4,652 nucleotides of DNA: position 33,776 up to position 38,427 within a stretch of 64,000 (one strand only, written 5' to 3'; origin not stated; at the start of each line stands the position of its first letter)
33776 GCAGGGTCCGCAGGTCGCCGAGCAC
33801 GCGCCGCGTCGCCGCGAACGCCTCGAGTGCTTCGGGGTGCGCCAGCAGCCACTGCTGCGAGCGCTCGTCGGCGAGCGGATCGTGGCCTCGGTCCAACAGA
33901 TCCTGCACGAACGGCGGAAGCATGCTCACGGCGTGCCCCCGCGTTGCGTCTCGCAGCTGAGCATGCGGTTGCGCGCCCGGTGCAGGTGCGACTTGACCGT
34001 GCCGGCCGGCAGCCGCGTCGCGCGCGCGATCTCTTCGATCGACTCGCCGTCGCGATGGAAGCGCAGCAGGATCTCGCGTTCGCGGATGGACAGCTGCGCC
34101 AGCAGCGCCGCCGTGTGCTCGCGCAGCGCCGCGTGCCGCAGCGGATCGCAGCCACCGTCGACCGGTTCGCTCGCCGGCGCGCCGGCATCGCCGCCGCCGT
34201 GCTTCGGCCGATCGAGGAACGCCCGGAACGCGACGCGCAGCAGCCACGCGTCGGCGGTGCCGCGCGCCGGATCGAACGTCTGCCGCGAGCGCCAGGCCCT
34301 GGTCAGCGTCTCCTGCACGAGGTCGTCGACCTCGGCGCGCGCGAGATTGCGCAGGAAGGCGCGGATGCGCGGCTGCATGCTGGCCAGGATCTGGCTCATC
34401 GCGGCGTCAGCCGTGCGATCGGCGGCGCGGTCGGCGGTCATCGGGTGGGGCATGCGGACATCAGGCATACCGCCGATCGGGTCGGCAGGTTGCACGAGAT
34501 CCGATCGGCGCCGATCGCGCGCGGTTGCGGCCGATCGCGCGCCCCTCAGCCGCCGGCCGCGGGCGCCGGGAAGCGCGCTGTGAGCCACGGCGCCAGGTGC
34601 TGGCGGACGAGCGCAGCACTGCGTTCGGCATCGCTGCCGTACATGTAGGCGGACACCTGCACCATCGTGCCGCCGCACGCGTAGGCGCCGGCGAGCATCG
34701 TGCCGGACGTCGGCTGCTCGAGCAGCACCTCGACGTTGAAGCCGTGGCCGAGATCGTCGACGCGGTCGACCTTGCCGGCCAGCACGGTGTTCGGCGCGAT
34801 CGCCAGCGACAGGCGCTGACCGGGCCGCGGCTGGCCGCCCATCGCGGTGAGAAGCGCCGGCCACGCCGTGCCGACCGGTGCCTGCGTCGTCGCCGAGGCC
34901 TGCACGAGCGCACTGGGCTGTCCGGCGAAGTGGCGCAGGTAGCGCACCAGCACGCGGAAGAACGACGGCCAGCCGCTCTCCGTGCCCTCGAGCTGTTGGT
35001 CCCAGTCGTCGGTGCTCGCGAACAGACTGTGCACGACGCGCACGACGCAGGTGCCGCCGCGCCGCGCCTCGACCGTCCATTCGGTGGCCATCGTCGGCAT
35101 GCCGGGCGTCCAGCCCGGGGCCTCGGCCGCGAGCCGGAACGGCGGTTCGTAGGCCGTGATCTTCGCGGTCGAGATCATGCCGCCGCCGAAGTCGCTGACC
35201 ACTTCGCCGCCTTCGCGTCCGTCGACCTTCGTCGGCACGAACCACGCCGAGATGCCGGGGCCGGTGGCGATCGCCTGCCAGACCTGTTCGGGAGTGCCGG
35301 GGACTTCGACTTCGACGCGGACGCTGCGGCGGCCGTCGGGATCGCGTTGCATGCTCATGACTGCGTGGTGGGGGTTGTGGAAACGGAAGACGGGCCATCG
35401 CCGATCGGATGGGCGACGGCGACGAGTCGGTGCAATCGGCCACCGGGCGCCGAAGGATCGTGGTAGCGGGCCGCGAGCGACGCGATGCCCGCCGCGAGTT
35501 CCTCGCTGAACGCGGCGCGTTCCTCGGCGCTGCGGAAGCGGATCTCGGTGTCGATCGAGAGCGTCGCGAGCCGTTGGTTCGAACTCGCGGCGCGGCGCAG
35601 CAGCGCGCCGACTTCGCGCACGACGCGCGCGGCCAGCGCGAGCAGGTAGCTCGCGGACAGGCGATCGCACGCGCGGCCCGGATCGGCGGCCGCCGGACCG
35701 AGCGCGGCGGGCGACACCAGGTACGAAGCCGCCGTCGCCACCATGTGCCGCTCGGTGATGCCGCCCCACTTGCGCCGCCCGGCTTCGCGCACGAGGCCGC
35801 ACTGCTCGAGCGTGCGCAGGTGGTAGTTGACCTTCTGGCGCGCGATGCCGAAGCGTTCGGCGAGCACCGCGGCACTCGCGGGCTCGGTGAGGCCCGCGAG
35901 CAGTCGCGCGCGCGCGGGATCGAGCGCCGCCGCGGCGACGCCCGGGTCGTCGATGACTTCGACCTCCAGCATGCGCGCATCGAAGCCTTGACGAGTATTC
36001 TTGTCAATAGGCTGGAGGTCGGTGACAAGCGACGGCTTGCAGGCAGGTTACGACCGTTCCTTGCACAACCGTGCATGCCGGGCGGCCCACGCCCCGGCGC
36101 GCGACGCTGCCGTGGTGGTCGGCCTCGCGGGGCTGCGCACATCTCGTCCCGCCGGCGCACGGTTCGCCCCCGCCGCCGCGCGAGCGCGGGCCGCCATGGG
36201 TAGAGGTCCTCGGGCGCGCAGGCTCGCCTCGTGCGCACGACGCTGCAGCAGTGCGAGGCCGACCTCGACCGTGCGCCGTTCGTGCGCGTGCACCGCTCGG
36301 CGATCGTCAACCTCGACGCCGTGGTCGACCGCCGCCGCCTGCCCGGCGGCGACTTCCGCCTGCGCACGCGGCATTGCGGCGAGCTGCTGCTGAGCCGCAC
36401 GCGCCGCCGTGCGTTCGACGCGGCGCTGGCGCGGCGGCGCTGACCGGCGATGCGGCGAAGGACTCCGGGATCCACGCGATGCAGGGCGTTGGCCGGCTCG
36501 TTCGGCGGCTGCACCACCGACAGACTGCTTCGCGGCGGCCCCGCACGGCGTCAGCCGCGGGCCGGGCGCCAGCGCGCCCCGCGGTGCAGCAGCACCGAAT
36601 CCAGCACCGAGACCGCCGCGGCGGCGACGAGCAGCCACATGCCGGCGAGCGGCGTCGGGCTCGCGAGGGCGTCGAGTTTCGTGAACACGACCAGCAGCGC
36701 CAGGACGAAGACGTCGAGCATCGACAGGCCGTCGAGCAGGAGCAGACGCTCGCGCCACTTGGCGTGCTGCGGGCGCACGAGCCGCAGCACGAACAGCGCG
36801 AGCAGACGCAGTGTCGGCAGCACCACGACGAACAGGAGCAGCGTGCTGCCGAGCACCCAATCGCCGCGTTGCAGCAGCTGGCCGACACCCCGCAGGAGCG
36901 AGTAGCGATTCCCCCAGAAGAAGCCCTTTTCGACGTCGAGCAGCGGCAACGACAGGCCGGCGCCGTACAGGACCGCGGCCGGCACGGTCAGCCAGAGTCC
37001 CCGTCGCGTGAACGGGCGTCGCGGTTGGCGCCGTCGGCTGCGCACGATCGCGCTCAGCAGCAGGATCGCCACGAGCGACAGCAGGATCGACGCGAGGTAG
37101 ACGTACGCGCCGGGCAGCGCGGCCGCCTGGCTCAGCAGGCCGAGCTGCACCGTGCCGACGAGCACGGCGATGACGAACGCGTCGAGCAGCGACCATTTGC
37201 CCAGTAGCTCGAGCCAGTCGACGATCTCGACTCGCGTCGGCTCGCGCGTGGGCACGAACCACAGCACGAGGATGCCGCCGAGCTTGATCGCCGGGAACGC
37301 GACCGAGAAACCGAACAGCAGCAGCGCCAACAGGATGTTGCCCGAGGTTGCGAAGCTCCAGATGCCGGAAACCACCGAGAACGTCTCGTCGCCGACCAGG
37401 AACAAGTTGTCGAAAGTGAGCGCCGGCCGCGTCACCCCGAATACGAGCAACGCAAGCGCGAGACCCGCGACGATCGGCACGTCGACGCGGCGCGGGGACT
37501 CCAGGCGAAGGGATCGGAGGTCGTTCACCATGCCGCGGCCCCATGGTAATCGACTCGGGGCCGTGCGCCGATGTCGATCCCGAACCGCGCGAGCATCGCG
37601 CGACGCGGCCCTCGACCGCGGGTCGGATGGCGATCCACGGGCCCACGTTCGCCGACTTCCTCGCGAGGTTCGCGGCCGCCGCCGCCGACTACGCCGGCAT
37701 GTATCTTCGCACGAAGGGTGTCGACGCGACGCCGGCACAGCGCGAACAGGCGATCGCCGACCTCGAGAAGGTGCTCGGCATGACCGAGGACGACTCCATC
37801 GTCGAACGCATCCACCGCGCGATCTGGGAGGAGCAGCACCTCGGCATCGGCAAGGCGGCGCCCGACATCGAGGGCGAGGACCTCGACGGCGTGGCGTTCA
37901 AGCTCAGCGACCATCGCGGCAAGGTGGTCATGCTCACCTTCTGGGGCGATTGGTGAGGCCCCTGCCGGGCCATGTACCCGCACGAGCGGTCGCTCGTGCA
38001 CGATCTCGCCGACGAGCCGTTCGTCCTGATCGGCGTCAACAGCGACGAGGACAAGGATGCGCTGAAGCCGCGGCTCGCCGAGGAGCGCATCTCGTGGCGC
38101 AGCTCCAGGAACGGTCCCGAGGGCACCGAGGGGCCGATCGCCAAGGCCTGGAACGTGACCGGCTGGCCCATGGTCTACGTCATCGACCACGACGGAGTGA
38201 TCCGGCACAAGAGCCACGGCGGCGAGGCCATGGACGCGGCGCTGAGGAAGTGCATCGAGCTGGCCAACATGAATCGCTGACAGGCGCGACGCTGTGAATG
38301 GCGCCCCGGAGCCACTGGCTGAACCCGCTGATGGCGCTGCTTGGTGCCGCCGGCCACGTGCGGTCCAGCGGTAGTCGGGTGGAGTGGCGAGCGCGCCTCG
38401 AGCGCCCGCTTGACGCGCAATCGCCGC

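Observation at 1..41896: An unassigned extreme-C-terminal module of about 110 aa is shared by seven otherwise unrelated secreted proteins within 42 kb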

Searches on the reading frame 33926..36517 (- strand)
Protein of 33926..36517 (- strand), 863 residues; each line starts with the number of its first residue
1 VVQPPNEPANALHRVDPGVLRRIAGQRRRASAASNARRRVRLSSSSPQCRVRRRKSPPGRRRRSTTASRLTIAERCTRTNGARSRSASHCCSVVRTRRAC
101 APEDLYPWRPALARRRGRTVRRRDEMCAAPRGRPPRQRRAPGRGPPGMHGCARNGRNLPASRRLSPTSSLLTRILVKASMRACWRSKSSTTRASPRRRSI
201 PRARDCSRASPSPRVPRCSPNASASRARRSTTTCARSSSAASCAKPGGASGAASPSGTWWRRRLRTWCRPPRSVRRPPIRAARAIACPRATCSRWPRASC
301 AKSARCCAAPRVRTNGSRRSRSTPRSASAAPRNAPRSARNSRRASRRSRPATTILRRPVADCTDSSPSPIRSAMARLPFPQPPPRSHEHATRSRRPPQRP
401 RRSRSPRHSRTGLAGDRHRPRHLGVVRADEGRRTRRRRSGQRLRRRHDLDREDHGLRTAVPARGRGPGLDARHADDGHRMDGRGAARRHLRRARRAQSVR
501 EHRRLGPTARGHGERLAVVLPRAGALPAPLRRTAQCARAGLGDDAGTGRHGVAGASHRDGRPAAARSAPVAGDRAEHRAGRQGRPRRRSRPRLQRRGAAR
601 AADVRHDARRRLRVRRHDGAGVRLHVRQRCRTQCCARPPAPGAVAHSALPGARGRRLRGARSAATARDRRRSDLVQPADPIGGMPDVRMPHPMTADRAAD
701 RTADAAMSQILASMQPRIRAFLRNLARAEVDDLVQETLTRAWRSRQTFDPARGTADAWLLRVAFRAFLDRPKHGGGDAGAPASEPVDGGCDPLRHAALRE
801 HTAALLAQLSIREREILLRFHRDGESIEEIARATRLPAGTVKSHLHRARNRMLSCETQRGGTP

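Call 80: search_protein_families(library=pfam, proteins=[window:33926-36517:-], max_evalue=0.001)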
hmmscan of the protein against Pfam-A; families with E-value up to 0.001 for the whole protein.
window:33926-36517:- (863 aa): 4 families
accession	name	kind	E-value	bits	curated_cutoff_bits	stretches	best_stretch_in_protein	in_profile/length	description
PF08281.18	Sigma70_r4_2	-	2.7e-12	46.5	25.7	1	804-852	6-54/54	Sigma-70, region 4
PF04542.20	Sigma70_r2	-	7.8e-12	45.3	24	1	713-770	4-64/71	Sigma-70 region 2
PF04545.22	Sigma70_r4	-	1.8e-06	27.8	24.1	1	805-851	1-47/50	Sigma-70, region 4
PF00196.25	GerE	-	0.00035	20.6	23.5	1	808-852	2-45/57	Bacterial regulatory proteins, luxR family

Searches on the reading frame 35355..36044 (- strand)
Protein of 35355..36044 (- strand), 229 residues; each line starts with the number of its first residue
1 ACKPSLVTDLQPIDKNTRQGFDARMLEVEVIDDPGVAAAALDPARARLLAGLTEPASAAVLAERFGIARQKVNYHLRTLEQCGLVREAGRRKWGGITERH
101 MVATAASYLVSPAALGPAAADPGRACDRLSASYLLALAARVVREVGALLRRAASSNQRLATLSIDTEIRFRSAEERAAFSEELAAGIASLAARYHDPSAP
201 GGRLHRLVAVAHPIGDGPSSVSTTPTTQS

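Call 80: search_protein_families(library=pfam, proteins=[window:35355-36044:-], max_evalue=0.001)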
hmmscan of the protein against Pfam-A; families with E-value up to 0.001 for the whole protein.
window:35355-36044:- (229 aa): 7 families
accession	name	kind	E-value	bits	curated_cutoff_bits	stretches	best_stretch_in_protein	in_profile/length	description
PF12840.13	HTH_20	-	6.6e-12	45.7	27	1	41-87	2-50/51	Helix-turn-helix domain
PF13412.12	HTH_24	-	1.4e-05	25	21.9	1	57-86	19-48/48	Winged helix-turn-helix DNA-binding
PF12802.13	MarR_2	-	2e-05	25.1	27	1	55-86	20-51/61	MarR family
PF09339.16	HTH_IclR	-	4.9e-05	23.5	22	1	47-87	10-50/52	IclR helix-turn-helix domain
PF01022.26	HTH_5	-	0.00015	22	22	1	54-86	14-46/47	Bacterial regulatory protein, arsR family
PF13545.12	HTH_Crp_2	-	0.00043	20.6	27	0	54-90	21-57/70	Crp-like helix-turn-helix domain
PF01978.25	TrmB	-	0.00066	19.9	25.6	0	53-88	20-55/68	Sugar-specific transcriptional regulator TrmB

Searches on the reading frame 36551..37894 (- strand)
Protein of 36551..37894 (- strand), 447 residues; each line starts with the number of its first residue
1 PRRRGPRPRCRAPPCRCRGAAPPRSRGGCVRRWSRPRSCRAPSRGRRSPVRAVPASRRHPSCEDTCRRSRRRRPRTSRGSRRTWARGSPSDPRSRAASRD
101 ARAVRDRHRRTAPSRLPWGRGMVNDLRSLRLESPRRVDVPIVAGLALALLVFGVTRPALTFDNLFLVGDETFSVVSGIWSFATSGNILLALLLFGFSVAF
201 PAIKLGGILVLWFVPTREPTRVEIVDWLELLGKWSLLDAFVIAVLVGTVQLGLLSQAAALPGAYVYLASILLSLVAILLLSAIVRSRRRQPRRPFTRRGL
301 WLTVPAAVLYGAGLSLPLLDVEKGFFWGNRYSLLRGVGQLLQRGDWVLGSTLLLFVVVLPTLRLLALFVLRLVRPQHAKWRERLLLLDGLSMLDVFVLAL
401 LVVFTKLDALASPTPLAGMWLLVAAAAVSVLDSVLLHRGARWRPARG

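Call 80: search_protein_families(library=pfam, proteins=[window:36551-37894:-], max_evalue=0.001)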
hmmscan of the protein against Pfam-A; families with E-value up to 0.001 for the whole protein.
window:36551-37894:- (447 aa): 1 family
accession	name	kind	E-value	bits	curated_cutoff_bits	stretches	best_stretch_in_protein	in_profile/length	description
PF04403.18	PqiA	-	8.5e-33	113.9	23.8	2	146-277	11-143/156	Paraquat-inducible protein A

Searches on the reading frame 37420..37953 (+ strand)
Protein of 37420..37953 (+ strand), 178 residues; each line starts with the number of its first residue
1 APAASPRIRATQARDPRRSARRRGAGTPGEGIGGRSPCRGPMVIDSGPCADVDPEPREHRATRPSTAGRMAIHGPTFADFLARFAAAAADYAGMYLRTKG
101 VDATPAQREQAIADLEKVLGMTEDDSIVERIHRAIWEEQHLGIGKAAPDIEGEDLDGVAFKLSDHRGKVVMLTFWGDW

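Call 80: search_protein_families(library=pfam, proteins=[window:37420-37953:+], max_evalue=0.001)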
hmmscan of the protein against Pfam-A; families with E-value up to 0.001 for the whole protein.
window:37420-37953:+ (178 aa): 1 family
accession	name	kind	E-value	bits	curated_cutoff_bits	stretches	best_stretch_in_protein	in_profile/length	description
PF00578.27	AhpC-TSA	-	2.7e-05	24.5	26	1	143-176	1-34/124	AhpC/TSA family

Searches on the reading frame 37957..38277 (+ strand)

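Call 80: search_protein_families(library=pfam, proteins=[window:37957-38277:+], max_evalue=0.001)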
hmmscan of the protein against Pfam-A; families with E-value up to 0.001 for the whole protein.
window:37957-38277:+ (107 aa): 2 families
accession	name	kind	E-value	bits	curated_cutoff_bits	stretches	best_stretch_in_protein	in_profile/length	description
PF13905.12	Thioredoxin_8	-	1.1e-05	26.2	27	1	2-80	15-92/94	Thioredoxin-like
PF00578.27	AhpC-TSA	-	0.00065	20.1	26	0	2-84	40-123/124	AhpC/TSA family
